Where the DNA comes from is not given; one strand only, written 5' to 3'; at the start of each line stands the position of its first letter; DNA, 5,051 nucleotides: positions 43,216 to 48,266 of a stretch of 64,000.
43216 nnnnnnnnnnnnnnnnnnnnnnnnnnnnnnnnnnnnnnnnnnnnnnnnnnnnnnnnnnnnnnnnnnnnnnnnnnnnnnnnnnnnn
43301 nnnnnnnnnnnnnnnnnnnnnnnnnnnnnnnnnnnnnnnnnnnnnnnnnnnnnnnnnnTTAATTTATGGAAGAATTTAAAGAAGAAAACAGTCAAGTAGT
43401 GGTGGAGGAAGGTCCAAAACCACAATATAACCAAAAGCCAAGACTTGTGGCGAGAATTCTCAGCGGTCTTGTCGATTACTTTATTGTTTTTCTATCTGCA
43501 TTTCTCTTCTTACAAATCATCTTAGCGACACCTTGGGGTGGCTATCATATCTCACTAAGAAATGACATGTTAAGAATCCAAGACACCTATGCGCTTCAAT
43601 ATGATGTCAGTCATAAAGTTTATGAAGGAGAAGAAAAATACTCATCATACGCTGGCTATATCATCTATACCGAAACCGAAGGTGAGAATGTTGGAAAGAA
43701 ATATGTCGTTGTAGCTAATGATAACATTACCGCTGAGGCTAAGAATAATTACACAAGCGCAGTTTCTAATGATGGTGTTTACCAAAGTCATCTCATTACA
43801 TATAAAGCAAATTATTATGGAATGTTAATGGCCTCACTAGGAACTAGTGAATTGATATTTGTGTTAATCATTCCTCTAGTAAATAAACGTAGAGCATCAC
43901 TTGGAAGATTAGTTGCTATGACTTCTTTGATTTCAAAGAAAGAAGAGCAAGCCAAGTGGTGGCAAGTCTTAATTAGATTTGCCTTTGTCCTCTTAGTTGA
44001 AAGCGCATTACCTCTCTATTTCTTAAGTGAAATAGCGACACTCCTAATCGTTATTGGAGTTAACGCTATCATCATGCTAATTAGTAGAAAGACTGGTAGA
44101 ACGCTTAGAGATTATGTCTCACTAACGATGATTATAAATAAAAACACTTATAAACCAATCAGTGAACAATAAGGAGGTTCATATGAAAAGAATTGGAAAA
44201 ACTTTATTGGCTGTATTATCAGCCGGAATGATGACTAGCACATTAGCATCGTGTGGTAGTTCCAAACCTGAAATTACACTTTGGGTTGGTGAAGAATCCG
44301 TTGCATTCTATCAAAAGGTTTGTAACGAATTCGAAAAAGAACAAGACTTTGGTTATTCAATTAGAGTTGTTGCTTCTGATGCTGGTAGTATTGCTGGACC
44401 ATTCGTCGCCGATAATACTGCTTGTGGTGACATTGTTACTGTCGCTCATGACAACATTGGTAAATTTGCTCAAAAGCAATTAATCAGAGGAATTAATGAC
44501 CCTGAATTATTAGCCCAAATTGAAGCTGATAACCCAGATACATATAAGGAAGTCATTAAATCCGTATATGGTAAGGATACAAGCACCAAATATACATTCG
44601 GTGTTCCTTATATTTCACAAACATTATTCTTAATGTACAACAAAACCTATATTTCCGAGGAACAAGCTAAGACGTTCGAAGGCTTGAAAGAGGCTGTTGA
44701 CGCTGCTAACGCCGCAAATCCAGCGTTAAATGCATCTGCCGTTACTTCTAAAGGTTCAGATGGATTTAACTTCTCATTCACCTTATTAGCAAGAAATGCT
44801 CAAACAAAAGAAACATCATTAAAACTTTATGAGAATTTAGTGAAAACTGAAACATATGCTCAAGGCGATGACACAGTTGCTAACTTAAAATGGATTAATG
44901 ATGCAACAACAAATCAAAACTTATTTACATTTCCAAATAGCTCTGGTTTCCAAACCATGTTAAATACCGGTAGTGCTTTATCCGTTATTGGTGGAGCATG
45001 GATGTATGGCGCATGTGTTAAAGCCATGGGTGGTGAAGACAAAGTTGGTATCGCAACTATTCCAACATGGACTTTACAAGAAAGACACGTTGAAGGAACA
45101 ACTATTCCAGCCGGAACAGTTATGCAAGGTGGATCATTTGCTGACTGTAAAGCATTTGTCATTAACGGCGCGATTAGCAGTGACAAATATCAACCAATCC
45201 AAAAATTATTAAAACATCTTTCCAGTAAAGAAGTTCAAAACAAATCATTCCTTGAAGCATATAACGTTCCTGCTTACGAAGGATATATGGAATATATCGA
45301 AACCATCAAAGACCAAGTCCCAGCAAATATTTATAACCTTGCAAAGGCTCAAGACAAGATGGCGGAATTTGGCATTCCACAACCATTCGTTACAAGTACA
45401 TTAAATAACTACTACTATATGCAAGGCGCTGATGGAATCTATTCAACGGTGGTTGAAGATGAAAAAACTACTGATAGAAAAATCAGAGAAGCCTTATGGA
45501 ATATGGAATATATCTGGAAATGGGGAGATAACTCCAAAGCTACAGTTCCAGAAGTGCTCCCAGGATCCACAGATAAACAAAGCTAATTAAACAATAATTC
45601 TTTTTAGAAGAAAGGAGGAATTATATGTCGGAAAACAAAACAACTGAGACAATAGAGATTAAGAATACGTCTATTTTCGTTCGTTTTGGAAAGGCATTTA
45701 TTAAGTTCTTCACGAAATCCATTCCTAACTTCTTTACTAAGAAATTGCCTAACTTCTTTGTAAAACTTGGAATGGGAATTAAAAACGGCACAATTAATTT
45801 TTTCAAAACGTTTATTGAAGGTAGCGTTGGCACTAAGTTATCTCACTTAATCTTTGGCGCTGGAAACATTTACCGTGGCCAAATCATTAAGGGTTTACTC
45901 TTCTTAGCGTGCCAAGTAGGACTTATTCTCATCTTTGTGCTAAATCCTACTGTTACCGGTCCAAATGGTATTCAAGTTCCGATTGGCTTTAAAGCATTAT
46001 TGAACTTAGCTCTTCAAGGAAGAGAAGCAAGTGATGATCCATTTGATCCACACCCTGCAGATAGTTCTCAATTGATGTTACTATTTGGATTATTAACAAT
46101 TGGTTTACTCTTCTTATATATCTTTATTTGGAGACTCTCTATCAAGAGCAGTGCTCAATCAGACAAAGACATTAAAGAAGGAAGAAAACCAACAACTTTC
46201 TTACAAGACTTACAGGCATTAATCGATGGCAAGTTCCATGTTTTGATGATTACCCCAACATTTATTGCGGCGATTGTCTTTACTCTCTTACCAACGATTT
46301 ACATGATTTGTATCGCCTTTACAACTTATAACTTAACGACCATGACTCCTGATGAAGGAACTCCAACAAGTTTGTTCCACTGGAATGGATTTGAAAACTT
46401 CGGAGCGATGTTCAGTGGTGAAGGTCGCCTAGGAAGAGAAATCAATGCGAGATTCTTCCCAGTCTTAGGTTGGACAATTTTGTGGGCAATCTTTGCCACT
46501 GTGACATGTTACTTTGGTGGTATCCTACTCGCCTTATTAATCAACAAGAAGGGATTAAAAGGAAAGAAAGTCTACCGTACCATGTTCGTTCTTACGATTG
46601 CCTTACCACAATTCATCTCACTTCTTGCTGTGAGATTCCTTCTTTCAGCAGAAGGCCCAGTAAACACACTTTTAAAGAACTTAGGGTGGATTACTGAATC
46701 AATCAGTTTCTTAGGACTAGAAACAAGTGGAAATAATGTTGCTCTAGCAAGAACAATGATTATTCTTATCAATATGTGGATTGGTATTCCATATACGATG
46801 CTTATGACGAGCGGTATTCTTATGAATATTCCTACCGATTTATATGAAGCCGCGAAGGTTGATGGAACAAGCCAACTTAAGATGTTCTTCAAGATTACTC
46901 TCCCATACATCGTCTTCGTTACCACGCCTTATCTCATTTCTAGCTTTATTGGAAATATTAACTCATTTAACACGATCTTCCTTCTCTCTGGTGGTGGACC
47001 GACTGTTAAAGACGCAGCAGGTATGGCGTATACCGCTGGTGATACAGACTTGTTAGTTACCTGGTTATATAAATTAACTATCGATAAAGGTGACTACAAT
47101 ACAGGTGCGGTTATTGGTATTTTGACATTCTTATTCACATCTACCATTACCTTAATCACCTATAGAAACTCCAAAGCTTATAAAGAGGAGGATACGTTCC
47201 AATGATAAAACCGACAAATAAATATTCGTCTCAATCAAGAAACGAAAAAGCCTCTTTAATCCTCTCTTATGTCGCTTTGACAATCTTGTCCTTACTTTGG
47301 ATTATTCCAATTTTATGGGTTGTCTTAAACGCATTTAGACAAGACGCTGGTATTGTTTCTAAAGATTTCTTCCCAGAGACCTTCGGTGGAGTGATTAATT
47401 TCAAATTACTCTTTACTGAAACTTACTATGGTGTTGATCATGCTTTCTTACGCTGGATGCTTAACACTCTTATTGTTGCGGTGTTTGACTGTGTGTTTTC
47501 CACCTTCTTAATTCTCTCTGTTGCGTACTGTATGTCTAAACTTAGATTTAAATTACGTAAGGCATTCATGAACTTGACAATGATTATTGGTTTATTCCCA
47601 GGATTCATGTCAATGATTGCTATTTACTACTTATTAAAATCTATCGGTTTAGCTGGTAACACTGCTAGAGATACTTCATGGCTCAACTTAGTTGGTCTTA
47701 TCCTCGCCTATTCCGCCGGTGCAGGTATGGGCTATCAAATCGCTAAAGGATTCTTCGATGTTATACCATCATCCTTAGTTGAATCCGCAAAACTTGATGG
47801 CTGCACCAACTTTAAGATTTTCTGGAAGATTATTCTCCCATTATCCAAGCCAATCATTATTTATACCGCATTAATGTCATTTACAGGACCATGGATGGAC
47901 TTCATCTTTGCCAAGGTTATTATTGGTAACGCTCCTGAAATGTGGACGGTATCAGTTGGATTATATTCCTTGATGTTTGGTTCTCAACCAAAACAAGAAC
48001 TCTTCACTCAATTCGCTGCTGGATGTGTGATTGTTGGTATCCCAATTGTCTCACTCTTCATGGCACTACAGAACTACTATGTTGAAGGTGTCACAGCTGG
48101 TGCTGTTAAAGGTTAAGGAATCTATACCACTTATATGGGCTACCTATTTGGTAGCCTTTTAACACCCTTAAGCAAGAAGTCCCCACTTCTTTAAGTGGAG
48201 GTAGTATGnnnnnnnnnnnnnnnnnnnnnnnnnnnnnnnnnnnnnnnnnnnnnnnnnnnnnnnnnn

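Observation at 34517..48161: Complete starch/maltodextrin utilisation locus built entirely from lipoproteins (a Sus-like logic in a low-GC, lipoprotein-rich organism)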

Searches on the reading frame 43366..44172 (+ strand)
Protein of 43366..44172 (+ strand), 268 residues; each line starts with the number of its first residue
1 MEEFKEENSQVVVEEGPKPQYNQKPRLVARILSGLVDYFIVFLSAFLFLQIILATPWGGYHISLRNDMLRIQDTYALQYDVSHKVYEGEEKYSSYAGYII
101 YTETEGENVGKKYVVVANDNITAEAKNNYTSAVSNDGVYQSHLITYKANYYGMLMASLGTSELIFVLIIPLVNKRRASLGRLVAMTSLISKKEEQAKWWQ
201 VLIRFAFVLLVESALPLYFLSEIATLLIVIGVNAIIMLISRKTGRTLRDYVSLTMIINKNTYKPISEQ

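Call 4: search_protein_families(library=pfam, proteins=[window:43366-44172:+], max_evalue=0.01)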
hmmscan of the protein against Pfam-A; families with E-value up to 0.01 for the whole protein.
window:43366-44172:+ (268 aa): 1 family
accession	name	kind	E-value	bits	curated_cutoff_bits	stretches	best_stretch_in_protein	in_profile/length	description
PF06271.18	RDD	-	9.2e-06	26.4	24.1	1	27-251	4-135/137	RDD family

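Call 43: search_protein_families(library=ncbifam, proteins=[window:43366-44172:+], max_evalue=0.001)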
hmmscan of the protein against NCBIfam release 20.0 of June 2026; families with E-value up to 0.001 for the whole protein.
window:43366-44172:+ (268 aa): 0 families

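Call 85: search_protein_families(library=pfam, proteins=[window:43366-44169:+], max_evalue=1)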
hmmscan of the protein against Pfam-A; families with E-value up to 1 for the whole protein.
window:43366-44169:+ (268 aa): 1 family
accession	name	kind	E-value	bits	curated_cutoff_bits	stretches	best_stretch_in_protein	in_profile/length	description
PF06271.18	RDD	-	9.2e-06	26.4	24.1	1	27-251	4-135/137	RDD family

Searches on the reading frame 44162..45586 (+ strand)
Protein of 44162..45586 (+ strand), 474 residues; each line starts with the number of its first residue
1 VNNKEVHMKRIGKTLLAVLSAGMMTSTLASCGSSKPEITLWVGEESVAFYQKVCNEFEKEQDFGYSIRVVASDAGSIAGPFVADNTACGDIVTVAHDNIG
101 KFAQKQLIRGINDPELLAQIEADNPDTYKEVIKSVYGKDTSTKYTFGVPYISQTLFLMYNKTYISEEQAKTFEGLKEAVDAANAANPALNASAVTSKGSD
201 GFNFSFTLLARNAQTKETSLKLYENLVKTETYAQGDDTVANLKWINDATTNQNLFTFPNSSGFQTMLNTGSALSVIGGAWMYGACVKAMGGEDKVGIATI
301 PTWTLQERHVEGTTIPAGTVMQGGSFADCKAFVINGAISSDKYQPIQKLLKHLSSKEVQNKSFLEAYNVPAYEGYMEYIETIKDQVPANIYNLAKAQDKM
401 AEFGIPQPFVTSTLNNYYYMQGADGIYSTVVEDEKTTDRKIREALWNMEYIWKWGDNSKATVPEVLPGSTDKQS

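Call 4: search_protein_families(library=pfam, proteins=[window:44162-45586:+], max_evalue=0.01)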
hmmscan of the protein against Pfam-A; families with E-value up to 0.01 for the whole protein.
window:44162-45586:+ (474 aa): 2 families
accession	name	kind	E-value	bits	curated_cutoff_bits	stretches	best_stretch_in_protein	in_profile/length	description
PF13416.11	SBP_bac_8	-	5.6e-18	66.1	27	1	53-367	2-256/279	Bacterial extracellular solute-binding protein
PF01547.30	SBP_bac_1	-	8.8e-12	46.1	26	1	48-319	9-287/307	Bacterial extracellular solute-binding protein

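Call 43: search_protein_families(library=ncbifam, proteins=[window:44183-45586:+], max_evalue=0.001)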
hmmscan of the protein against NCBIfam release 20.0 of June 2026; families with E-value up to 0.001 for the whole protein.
window:44183-45586:+ (467 aa): 2 families
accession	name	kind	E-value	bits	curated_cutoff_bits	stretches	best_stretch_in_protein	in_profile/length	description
NF007011.0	PRK09474.1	equivalog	6.8e-09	35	291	1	8-297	10-277/396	maltose/maltodextrin ABC transporter substrate-binding protein MalE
NF053763.1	ABCarbgalBndGanS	equivalog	1.8e-05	23.7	700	1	28-166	38-167/420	galactooligosaccharide ABC transporter substrate-binding protein GanS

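Call 72: search_solved_structures(query=window:44183-45586:+, max_evalue=0.001)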
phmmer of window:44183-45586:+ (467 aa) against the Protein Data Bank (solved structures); distinct sequences matched with E-value up to 0.001: 8.
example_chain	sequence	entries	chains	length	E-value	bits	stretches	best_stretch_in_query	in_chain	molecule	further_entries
9kha_A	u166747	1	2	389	1.4e-11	46.9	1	24-367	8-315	Extracellular solute-binding protein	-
6dts_A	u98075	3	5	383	5.9e-09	38.2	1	30-377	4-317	maltose-binding protein MalE2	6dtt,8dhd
2fnc_A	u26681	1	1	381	9.2e-09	37.5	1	30-377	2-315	maltose ABC transporter, periplasmic maltose-binding protein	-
6dtu_A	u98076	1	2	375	9e-08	34.3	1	28-377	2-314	maltose-binding protein MalE1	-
2gha_A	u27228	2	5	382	9.9e-08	34.1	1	28-378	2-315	maltose ABC transporter, periplasmic maltose-binding protein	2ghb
5m28_A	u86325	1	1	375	7e-07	31.3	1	30-388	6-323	MalE1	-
5mk9_A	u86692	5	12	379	8e-07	31.1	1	30-388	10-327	MalE1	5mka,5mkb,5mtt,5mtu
4ua8_A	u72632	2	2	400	1.1e-05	27.4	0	41-167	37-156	Carbohydrate ABC transporter substrate-binding protein, CUT1 family (TC 3.A.1.1.-)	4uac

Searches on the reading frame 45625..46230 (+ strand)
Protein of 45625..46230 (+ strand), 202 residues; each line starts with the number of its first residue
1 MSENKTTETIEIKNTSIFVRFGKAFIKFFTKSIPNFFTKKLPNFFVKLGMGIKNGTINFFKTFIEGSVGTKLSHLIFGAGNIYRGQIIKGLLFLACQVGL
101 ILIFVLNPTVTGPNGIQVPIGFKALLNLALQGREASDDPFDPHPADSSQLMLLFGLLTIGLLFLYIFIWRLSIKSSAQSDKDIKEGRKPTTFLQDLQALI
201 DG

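Call 85: search_protein_families(library=pfam, proteins=[window:45625-46230:+], max_evalue=1)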
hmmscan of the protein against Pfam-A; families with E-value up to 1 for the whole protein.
window:45625-46230:+ (202 aa): 3 families
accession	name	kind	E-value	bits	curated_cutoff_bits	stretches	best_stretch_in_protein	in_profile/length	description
PF20382.3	DUF6677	-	0.059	14.4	24.3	1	72-101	5-34/116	Family of unknown function (DUF6677)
PF16935.10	Hol_Tox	-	0.093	13.1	23.3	1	149-165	8-24/34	Putative Holin-like Toxin (Hol-Tox)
PF13314.11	DUF4083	-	0.36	11.2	25.4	1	151-183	9-41/57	Domain of unknown function (DUF4083)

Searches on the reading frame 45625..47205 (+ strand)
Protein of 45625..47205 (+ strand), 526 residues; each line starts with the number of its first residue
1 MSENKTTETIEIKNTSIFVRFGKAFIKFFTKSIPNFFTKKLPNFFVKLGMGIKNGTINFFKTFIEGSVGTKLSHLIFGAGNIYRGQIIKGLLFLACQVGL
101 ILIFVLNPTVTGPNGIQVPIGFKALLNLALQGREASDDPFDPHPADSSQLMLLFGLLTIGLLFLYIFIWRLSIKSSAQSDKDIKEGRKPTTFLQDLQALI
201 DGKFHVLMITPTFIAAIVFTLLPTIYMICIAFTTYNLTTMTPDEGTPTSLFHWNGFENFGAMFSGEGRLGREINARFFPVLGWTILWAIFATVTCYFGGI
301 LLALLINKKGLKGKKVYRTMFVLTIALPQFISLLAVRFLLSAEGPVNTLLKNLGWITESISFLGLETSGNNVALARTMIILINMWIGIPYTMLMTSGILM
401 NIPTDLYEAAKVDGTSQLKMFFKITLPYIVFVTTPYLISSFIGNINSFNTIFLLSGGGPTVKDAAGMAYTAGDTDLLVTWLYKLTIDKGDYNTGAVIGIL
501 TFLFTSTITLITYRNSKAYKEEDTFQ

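Call 4: search_protein_families(library=pfam, proteins=[window:45625-47205:+], max_evalue=0.01)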
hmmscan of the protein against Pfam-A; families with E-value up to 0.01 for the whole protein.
window:45625-47205:+ (526 aa): 1 family
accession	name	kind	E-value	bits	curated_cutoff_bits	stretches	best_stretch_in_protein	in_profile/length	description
PF00528.27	BPD_transp_1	-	1.1e-15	58.3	26.4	1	299-514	5-176/184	Binding-protein-dependent transport system inner membrane component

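Call 43: search_protein_families(library=ncbifam, proteins=[window:45625-47205:+], max_evalue=0.001)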
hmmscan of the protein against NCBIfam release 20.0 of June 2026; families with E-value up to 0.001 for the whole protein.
window:45625-47205:+ (526 aa): 18 families
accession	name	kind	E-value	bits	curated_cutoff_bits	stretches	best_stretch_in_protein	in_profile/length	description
NF008232.0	PRK10999.1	equivalog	5.8e-50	170.5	392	1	253-518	264-517/520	maltose ABC transporter permease MalF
NF007852.0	PRK10561.1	equivalog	2.9e-11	43.7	335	1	207-513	16-285/295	sn-glycerol-3-phosphate ABC transporter permease UgpA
TIGR01581.1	Mo_ABC_porter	hypoth_equivalog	1.7e-09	37.5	210.3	1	286-457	28-184/225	ABC transporter permease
TIGR03262.1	PhnU2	equivalog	8.1e-09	34.7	593.25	1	276-514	51-254/546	putative 2-aminoethylphosphonate ABC transporter permease subunit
NF011624.0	PRK15050.1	equivalog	2.3e-08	33.5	247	1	275-431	69-216/297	2-aminoethylphosphonate ABC transporter permease subunit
TIGR02139.1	permease_CysT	equivalog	5.4e-08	32.7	246.1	1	282-465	53-221/265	sulfate ABC transporter permease subunit CysT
TIGR00969.1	3a0106s02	subfamily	3.4e-07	30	240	1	283-457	65-224/272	sulfate ABC transporter permease subunit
NF008231.0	PRK10998.1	equivalog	4.7e-07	29.7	261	1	205-454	17-236/296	maltose ABC transporter permease MalG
NF040931.1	ABC_arch_GlcT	equivalog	1e-06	28.6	360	1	280-458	54-225/278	glucose ABC transporter permease GlcT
NF040932.1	ABC_arch_GlcU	equivalog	1.3e-06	28.2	340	1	379-452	136-206/272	glucose ABC transporter permease GlcU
TIGR02141.1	modB_ABC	equivalog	1.7e-06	27.8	182.6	1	285-460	4-164/208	molybdate ABC transporter permease subunit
NF008208.0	PRK10971.1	equivalog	1e-05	25.2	415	1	284-456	63-220/277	sulfate/thiosulfate ABC transporter permease CysT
TIGR03226.1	PhnU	equivalog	2.3e-05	24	283.45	1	276-454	88-257/311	2-aminoethylphosphonate ABC transporter permease subunit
NF007044.0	PRK09497.1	equivalog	2.7e-05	23.8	348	1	271-440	55-210/285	spermidine/putrescine ABC transporter permease PotB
TIGR02140.1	permease_CysW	equivalog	4.8e-05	23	329.1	1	285-434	53-187/261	sulfate ABC transporter permease subunit CysW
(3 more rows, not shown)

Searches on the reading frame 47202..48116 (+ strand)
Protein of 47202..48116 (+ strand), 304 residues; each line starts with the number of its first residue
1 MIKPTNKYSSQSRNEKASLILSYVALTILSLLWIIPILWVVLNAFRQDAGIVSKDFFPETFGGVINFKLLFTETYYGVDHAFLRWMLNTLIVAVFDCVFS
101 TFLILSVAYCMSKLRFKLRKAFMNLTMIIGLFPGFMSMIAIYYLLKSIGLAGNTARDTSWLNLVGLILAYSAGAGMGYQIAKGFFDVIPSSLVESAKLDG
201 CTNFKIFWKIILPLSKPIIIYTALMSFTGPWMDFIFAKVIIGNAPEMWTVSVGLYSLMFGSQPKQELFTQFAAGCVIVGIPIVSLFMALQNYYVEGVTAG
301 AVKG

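Call 4: search_protein_families(library=pfam, proteins=[window:47202-48116:+], max_evalue=0.01)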
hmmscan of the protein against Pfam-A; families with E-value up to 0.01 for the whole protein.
window:47202-48116:+ (304 aa): 1 family
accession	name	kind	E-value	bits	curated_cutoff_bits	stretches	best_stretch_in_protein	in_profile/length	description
PF00528.27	BPD_transp_1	-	8.5e-18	65.2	26.4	1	108-293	9-178/184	Binding-protein-dependent transport system inner membrane component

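Call 43: search_protein_families(library=ncbifam, proteins=[window:47202-48116:+], max_evalue=0.001)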
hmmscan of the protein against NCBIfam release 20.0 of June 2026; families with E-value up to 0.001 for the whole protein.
window:47202-48116:+ (304 aa): 14 families
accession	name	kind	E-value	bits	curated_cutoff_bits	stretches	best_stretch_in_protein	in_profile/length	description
NF008231.0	PRK10998.1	equivalog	1.7e-37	129.6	261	1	10-304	4-296/296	maltose ABC transporter permease MalG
NF040932.1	ABC_arch_GlcU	equivalog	2e-24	86.7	340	1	20-299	3-266/272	glucose ABC transporter permease GlcU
NF008210.0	PRK10973.1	equivalog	2.6e-14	53.6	297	1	29-297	18-276/281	sn-glycerol-3-phosphate ABC transporter permease UgpE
TIGR03262.1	PhnU2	equivalog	4.4e-11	42.1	593.25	1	25-287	10-251/546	putative 2-aminoethylphosphonate ABC transporter permease subunit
TIGR02141.1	modB_ABC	equivalog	6.8e-09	35.7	182.6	1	89-262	3-181/208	molybdate ABC transporter permease subunit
TIGR01581.1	Mo_ABC_porter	hypoth_equivalog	1.8e-07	30.9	210.3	1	88-234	25-175/225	ABC transporter permease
NF007047.0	PRK09500.1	equivalog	7.6e-07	29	326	1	28-258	13-222/257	spermidine/putrescine ABC transporter permease PotC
NF007852.0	PRK10561.1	equivalog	5.9e-06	26.3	335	1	10-233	2-229/295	sn-glycerol-3-phosphate ABC transporter permease UgpA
NF008435.0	PRK11275.1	equivalog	4.4e-05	22.7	502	1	180-251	188-259/319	phosphate ABC transporter permease PstC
NF040931.1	ABC_arch_GlcT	equivalog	4.6e-05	23.2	360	1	139-278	119-256/278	glucose ABC transporter permease GlcT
NF006939.0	PRK09421.1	equivalog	5.2e-05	22.8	262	1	89-269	15-199/230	molybdate ABC transporter permease subunit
NF043073.1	MMSYN1_0195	equivalog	7.1e-05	21.1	1250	1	188-237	153-202/1021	spermidine/putrescine ABC transporter permease/substrate-binding protein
NF040839.1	tungstate_WtpB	equivalog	0.00047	19.9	340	1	79-248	39-210/251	tungstate ABC transporter permease WtpB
NF007044.0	PRK09497.1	equivalog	0.00054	19.5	348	0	36-244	15-231/285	spermidine/putrescine ABC transporter permease PotB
